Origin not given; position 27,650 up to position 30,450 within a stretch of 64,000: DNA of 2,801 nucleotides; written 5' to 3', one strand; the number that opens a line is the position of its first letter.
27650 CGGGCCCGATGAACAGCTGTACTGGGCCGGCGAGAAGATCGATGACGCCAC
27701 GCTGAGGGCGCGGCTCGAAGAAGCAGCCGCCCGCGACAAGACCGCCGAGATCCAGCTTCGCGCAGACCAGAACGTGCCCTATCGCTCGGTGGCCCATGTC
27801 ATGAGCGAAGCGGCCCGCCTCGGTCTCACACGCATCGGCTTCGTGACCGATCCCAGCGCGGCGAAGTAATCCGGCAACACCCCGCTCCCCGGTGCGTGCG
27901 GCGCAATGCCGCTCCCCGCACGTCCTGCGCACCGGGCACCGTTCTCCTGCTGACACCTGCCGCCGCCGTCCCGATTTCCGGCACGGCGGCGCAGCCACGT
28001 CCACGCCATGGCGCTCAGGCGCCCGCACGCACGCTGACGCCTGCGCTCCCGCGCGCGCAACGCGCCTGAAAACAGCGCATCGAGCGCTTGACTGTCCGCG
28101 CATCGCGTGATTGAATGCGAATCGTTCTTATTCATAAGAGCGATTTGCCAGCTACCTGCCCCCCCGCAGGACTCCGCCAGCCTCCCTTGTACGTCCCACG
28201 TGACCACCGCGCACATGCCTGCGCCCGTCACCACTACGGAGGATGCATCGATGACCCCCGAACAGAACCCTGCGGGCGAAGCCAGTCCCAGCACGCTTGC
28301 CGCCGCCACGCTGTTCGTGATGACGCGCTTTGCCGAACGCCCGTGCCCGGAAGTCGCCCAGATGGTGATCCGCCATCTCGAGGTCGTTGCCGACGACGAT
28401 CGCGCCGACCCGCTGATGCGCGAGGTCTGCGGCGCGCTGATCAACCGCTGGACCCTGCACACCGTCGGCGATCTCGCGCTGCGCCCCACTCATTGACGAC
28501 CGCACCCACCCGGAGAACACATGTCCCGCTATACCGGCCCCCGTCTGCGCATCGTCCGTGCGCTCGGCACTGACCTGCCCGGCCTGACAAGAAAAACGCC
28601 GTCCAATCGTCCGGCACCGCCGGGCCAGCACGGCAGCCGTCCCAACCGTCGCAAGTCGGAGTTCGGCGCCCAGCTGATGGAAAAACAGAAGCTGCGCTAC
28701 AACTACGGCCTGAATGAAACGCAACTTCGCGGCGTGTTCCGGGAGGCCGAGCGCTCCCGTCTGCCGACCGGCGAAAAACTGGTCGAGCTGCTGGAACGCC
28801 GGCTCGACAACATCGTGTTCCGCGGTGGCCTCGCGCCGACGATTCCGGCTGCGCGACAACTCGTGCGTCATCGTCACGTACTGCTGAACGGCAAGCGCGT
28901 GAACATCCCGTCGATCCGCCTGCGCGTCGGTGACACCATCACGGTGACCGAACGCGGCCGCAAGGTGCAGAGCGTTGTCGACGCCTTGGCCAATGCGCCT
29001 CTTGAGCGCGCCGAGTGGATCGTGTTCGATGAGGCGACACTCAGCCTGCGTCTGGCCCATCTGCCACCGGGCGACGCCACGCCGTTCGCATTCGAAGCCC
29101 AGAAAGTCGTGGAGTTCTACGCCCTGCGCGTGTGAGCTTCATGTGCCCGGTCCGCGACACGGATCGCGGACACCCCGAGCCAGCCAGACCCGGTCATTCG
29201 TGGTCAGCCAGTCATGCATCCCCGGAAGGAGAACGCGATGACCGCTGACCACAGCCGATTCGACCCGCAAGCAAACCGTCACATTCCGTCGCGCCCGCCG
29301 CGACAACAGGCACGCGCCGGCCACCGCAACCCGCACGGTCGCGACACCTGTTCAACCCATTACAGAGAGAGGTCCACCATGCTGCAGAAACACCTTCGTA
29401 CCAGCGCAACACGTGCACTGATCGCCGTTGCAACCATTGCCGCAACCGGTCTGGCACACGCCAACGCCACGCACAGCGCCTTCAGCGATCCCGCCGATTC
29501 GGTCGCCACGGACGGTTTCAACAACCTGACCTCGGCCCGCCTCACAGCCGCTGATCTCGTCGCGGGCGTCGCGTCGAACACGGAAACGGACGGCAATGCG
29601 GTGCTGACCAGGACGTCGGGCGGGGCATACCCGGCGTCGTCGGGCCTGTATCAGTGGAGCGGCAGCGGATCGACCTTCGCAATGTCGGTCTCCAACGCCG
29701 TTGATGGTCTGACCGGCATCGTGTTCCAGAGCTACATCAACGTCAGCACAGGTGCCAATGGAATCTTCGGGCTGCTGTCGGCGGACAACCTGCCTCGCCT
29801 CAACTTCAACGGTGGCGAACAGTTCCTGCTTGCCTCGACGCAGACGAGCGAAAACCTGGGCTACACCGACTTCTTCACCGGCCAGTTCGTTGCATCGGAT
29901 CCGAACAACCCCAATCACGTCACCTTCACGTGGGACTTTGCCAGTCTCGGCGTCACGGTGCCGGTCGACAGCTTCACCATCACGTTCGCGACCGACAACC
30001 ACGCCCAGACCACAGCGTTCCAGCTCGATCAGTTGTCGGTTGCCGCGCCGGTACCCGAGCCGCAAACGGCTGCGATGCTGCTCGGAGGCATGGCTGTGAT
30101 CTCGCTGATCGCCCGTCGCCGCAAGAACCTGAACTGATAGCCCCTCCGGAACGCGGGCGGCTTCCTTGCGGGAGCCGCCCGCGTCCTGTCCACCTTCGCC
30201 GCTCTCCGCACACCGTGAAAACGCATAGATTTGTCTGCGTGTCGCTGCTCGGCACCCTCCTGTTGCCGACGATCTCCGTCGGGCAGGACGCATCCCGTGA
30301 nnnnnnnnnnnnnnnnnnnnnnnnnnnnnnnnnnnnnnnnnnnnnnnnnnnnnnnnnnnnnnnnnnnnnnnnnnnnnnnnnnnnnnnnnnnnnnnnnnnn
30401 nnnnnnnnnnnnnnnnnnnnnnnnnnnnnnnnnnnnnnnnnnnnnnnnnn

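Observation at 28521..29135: Second ribosomal protein S4 inside a Fur-boxed heme-uptake operon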

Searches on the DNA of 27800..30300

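Call 74: search_rna_families(source=window, start=27800, end=30300, threshold=evalue, max_evalue=1)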
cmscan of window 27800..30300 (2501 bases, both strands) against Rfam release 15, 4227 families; matches with E-value up to 1: 0.
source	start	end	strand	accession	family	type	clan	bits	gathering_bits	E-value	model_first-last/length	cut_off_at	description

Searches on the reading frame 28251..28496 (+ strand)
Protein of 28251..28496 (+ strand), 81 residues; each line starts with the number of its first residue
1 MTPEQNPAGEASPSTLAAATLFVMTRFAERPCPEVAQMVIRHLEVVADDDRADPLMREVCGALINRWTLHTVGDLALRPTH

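Call 5: search_protein_families(library=pfam, proteins=[window:28251-28496:+], max_evalue=0.01)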
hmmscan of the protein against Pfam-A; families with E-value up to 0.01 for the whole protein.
window:28251-28496:+ (81 aa): 0 families

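Call 6: search_protein_families(library=ncbifam, proteins=[window:28251-28496:+], max_evalue=0.01)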
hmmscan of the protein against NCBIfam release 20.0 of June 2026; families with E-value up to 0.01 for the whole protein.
window:28251-28496:+ (81 aa): 0 families

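Call 44: find_homologous_proteins(query=A2, max_evalue=0.001)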
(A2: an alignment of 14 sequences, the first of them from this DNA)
Query A2 (14 sequences) (81 aa, profile of the alignment): 158 proteins with E <= 0.001 among 8000 candidates; the best 120 are listed.
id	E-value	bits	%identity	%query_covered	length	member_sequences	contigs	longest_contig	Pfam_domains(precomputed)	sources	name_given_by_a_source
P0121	1.6e-23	101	79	100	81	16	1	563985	-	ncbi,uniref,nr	ncbi:hypothetical protein [Methyloversatilis sp. XJ19-49]|uniref:hypothetical protein n=1 Tax=Methyl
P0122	2.7e-23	100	79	100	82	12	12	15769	-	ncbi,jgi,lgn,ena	-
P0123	6.6e-23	99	83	100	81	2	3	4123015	-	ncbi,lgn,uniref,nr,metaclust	ncbi:hypothetical protein [Methyloversatilis thermotolerans]|uniref:hypothetical protein n=1 Tax=Met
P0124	1.6e-22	98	90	100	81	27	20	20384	-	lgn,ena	-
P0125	6.5e-22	96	75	100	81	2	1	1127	-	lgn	-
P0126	6.9e-22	96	20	62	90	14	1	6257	-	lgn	-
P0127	1.1e-21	95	82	96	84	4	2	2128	-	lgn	-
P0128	2.0e-21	94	35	32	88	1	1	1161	-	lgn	-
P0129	2.2e-21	94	31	32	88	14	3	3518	-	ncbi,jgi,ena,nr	ncbi:MAG TPA: hypothetical protein PLN02_05700 [Azonexus sp.]|nr:hypothetical protein [Azonexus sp.]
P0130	3.3e-21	93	89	100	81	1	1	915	-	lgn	-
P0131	4.6e-21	93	35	32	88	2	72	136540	-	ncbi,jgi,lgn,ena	jgi:hypothetical protein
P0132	6.3e-21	92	-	-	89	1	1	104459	-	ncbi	-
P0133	1.6e-20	91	88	100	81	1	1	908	-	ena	-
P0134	4.4e-20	90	35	32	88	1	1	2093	-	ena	-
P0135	7.4e-20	89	27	32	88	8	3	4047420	-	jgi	jgi:hypothetical protein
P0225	2.6e-13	68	-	-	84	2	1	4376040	-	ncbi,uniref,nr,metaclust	ncbi:hypothetical protein [Azoarcus olearius]|uniref:Hypothetical secreted protein n=1 Tax=Azoarcus 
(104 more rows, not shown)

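Call 65: predict_structure(alignment_id=A4)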
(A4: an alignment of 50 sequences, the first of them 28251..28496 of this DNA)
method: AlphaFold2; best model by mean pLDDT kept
length: 81 residues; sequences in the alignment: 50
mean_pLDDT: 79.0   pTM: 0.63
mean pLDDT of the five models: 79.0, 77.7, 76.7, 74.9, 74.5
residues with pLDDT >= 90: 26; 70-90: 35; 50-70: 12; < 50: 8
segments of 3 or more residues with pLDDT < 50: 1-7
pLDDT, mean of each block of 10 residues (from residue 1): 49 86 80 86 94 93 89 59 44
secondary structure, 60 per line:
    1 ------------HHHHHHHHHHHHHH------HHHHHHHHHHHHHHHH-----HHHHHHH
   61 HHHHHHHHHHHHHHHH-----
elements in order: H13-26 H33-48 H54-76

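Call 68: fold_search(model_id=the predicted structure, library=pdb)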
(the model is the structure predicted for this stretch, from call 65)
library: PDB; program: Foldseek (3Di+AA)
matches with E <= 10: 232; with E <= 0.001: 0
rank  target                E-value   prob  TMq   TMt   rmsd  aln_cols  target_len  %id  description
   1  7ep1_B                1.0e+00  0.72  0.46  0.17   3.6        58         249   16  Crystal structure of ZYG11B bound to GFLH degron (released 2021-07-14)
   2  5yny_D                1.1e+00  0.72  0.48  0.36   9.5        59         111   10  Structure of house dust mite allergen Der F 21 in PEG2KMME (released 2019-03-13)
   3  9a2v_MODEL_1_A        1.2e+00  0.28  0.35  0.09  11.1        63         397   10  Model of E. coli AcrA by in-cell photo-crosslinking MS and deep learning (released 2023-02-24)
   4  9rxe_MODEL_1_A        1.3e+00  0.25  0.40  0.32  16.0        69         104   10  Solution structure of the HR1c domain of human PKN1 (released 2025-12-31)
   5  9lk2_A                1.4e+00  0.57  0.48  0.07   3.7        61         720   18  monomeric ZYG11B-EloB-EloC + substrate peptide GYIND (released 2026-03-18)
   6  5yny_C                1.5e+00  0.54  0.48  0.35  11.7        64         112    8  Structure of house dust mite allergen Der F 21 in PEG2KMME (released 2019-03-13)
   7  2f1m_D                1.6e+00  0.23  0.37  0.16  11.3        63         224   10  Conformational flexibility in the multidrug efflux system protein AcrA (released 2006-03-21)
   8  5xbk_D                1.6e+00  0.14  0.33  0.11  11.1        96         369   16  Crystal structure of human Importin4 (released 2018-02-14)
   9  2xpo_A                1.8e+00  0.69  0.40  0.24   2.0        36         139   19  Crystal structure of a Spt6-Iws1(Spn1) complex from Encephalitozoon cuniculi, Form II (released 2010-11-17)
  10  7vw1_B                1.9e+00  0.15  0.36  0.32   8.1        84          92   15  Structure of a dimeric periplasmic protein bound with cuprous ions (released 2022-01-26)
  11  9had_A                2.0e+00  0.47  0.48  0.34  11.6        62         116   10  Der f 21 dust mite allergen with computationally designed DerF21_b10 binder (released 2024-12-18)
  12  9had_B                2.2e+00  0.47  0.47  0.35  11.6        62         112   11  Der f 21 dust mite allergen with computationally designed DerF21_b10 binder (released 2024-12-18)
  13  5yny_A                2.2e+00  0.44  0.48  0.35   9.5        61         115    8  Structure of house dust mite allergen Der F 21 in PEG2KMME (released 2019-03-13)
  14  7vgm                  2.2e+00  0.21  0.37  0.06  12.7        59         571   14  Crystal structure of Phenylalanine hydroxylase from Bacillus cereus ATCC 14579 (released 2022-04-27)
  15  2xpp_A                2.3e+00  0.60  0.54  0.35   2.9        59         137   14  Crystal structure of a Spt6-Iws1(Spn1) complex from Encephalitozoon cuniculi, Form III (released 2010-11-17)
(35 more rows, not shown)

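Call 69: find_encoding_contigs(protein=P0225, flank=7000, max_places=1)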
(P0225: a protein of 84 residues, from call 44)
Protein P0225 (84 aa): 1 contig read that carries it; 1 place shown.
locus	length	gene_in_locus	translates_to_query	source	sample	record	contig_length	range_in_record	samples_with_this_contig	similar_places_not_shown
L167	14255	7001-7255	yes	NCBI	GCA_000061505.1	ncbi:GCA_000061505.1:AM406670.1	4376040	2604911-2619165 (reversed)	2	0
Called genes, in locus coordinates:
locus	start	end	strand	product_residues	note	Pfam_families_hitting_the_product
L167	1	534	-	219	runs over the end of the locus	PF04336:ACP_PD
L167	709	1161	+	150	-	PF00581:Rhodanese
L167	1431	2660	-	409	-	PF03929:PepSY_TM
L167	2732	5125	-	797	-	PF07660:STN, PF07715:Plug, PF00593:TonB_dep_Rec_b-barrel, PF14905:OMP_b-brl_3 (weak)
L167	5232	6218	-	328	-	PF16220:DUF4880, PF04773:FecR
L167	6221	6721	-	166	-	PF04542:Sigma70_r2, PF13384:HTH_23 (faint), PF07638:Sigma70_ECF (weak), PF08281:Sigma70_r4_2, PF04545:Sigma70_r4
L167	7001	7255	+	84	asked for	-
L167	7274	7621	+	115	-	PF00163:Ribosomal_S4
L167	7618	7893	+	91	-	PF01479:S4 (weak)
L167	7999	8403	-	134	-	-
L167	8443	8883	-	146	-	-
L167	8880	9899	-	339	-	PF01370:Epimerase, PF05368:NmrA (weak), PF13460:NAD_binding_10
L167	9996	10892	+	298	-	PF00126:HTH_1, PF03466:LysR_substrate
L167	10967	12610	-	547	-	PF00118:Cpn60_TCP1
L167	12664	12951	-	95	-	PF00166:Cpn10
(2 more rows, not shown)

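Call 90: search_protein_representatives(alignment_id=A4)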
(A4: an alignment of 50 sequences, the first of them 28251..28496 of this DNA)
Query: 50 sequences, 92 profile positions. Proteins with E-value up to 0.001 (for the whole library): 216; up to 1e-10: 33; up to 1e-30: 1. The best 150 are listed.
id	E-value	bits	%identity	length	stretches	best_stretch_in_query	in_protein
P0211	4.3e-31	123.1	-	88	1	5-92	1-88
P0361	6.8e-25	103.2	-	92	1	7-92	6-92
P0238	9.1e-25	102.8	-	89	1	5-92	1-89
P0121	2.7e-20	88.5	-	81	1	2-78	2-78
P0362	1.3e-18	83.1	-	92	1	1-92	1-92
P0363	2.3e-18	82.3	-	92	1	3-92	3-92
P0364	4.1e-18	81.5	-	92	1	1-92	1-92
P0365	3.7e-17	78.4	-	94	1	1-87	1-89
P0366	1.2e-16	76.8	-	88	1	5-80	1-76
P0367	1.6e-16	76.4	-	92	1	31-92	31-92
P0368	6.2e-16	74.5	-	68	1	6-64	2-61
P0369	7.0e-16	74.3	-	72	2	4-52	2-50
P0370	1.9e-15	73.0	-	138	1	5-92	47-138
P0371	3.4e-15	72.1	-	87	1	8-71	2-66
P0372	4.1e-15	71.9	-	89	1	6-76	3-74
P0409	6.6e-08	48.8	-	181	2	6-83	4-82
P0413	1.0e-07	48.1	-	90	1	11-92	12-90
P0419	1.8e-07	47.4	-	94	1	1-71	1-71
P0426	3.2e-07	46.6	-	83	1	8-72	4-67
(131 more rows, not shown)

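Call 92: find_encoding_contigs(protein=P0413, flank=5000, max_places=2)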
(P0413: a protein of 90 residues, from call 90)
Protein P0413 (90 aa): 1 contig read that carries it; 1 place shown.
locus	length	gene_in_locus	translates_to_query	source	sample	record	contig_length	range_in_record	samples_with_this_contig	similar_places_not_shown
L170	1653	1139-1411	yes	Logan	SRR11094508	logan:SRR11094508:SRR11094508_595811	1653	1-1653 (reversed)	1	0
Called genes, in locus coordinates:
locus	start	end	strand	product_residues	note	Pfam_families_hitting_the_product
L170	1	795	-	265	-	?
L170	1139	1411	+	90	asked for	-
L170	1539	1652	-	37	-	?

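Call 93: find_encoding_contigs(protein=P0426, flank=5000, max_places=2)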
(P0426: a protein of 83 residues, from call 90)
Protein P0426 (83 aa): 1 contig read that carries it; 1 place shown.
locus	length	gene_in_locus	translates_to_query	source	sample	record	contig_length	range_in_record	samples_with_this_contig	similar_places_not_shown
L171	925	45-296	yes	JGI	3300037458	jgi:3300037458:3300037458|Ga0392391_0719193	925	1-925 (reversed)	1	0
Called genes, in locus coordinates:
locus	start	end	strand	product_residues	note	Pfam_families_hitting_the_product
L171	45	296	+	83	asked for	-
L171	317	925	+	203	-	?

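Call 96: find_encoding_contigs(protein=P0409, flank=6000, max_places=2)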
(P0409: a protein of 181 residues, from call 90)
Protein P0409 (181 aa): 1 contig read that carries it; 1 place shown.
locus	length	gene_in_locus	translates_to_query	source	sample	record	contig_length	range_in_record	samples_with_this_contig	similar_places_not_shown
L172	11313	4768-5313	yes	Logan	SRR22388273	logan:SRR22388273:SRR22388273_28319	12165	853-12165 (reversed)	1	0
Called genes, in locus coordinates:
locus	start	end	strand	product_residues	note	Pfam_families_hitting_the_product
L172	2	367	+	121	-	?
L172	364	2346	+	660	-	PF00034:Cytochrom_C, PF13442:Cytochrome_CBB3 (weak), PF03239:FTR1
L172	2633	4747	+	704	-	PF07715:Plug, PF00593:TonB_dep_Rec_b-barrel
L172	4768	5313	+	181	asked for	-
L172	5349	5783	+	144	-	PF03992:ABM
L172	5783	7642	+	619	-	PF01903:CbiX (faint)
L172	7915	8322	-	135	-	-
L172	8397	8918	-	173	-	PF04828:GFA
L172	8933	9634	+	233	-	PF13614:AAA_31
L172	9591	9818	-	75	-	-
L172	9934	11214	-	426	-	PF06808:DctM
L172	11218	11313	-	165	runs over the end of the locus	PF04290:DctQ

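Call 97: find_encoding_contigs(protein=P0419, flank=6000, max_places=2)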
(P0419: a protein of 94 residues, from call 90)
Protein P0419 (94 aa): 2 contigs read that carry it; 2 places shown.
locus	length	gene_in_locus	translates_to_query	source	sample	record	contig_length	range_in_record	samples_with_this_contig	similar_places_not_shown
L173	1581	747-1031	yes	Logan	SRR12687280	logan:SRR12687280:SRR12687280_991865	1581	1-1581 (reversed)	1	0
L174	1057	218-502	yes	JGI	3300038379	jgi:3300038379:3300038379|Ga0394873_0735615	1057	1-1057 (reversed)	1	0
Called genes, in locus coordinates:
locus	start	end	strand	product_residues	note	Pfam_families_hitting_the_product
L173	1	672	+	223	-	?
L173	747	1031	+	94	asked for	-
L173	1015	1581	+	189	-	?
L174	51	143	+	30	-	-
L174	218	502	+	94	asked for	-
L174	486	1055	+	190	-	?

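Call 110: search_protein_families(library=pfam, proteins=[L171:317-925:+, L173:1015-1581:+, L173:1-669:+], max_evalue=0.001)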
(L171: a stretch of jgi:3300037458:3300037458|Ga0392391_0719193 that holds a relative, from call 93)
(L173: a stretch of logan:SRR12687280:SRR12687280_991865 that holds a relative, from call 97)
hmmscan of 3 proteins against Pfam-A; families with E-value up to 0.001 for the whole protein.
L171:317-925:+ (203 aa): 2 families
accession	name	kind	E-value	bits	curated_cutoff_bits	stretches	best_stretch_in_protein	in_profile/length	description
PF05171.18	HemS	-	1.2e-40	138.9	24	1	40-167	1-128/128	Haemin-degrading HemS.ChuX domain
PF06228.19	ChuX_HutX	-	6e-35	120.5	25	1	36-162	1-133/134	Haem utilisation ChuX/HutX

L173:1015-1581:+ (189 aa): 1 family
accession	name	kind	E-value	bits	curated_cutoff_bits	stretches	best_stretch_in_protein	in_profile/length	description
PF04187.18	Cofac_haem_bdg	-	1.2e-27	97.7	27.7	1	56-173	3-123/213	Haem-binding uptake, Tiki superfamily, ChaN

L173:1-669:+ (223 aa): 3 families
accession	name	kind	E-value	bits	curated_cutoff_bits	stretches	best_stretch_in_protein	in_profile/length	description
PF00005.33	ABC_tran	-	1.5e-16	61.7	25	1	1-135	24-137/137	ABC transporter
PF13558.12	SbcC_Walker_B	-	7e-06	26.6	27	1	92-148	28-87/90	SbcC/RAD50-like, Walker B motif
PF02463.25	SMC_N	-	0.00086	19.2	40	1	85-162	125-196/220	RecF/RecN/SMC N terminal domain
